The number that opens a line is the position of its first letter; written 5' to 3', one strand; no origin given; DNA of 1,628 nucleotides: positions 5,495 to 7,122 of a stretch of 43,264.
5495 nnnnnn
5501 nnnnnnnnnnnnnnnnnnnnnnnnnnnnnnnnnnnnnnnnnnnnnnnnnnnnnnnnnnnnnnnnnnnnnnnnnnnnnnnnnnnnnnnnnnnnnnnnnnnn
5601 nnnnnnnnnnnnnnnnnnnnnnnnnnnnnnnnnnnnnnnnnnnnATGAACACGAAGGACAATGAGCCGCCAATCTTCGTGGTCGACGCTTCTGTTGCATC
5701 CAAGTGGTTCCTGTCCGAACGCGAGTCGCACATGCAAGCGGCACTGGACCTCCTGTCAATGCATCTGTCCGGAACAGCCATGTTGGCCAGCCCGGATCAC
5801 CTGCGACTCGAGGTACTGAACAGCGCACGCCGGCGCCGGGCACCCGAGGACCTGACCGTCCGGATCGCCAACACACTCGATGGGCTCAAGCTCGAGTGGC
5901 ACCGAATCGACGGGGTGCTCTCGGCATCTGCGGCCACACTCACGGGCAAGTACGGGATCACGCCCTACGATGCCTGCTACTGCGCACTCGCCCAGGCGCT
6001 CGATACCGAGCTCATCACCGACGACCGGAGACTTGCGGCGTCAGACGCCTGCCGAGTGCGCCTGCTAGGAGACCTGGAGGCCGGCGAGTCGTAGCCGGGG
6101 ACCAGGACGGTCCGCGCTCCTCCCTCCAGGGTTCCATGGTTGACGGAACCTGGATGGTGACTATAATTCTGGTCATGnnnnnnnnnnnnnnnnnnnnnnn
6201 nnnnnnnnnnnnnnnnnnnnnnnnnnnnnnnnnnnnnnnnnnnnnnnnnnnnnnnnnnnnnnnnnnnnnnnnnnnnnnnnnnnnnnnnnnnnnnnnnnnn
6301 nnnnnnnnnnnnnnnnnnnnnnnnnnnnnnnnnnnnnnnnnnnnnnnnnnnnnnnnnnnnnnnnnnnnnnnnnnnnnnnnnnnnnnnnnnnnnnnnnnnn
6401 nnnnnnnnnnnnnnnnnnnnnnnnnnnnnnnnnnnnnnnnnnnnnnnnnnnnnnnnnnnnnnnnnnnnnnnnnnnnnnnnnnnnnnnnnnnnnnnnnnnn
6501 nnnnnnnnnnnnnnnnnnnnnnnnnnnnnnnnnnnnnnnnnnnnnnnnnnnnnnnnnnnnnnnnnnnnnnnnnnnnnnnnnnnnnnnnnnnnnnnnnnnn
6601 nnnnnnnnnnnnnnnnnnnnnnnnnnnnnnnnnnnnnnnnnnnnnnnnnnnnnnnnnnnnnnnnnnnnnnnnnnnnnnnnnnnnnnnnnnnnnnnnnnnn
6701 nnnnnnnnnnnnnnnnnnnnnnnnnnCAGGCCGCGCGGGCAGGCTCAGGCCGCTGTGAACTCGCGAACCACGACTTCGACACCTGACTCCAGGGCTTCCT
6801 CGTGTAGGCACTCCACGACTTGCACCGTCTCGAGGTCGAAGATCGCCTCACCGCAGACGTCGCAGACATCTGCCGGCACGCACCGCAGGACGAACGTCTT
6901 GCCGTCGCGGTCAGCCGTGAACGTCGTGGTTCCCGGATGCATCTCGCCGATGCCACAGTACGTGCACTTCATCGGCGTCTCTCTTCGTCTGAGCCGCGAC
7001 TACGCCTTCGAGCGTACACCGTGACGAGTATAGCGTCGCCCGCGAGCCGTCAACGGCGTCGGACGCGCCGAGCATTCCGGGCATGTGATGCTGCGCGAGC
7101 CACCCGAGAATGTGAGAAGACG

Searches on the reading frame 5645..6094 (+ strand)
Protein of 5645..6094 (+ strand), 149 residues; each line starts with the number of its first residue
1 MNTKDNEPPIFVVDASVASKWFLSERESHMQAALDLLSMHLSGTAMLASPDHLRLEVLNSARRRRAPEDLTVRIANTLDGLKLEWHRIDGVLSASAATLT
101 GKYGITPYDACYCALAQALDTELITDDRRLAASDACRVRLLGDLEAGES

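Call 13: search_protein_families(library=pfam, proteins=[window:5645-6094:+], max_evalue=0.01)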
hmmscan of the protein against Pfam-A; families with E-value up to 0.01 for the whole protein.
window:5645-6094:+ (149 aa): 1 family
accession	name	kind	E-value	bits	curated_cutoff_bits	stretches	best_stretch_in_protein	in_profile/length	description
PF01850.27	PIN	-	7.6e-12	46.3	23.6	1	12-131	2-115/120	PIN domain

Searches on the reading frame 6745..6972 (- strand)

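Call 13: search_protein_families(library=pfam, proteins=[window:6745-6972:-], max_evalue=0.01)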
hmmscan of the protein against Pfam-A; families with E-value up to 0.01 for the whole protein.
window:6745-6972:- (75 aa): 1 family
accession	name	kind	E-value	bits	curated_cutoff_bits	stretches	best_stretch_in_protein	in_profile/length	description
PF15731.11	MqsA_antitoxin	-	1.2e-06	29.1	30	1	1-54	1-54/131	Antitoxin component of bacterial toxin-antitoxin system, MqsA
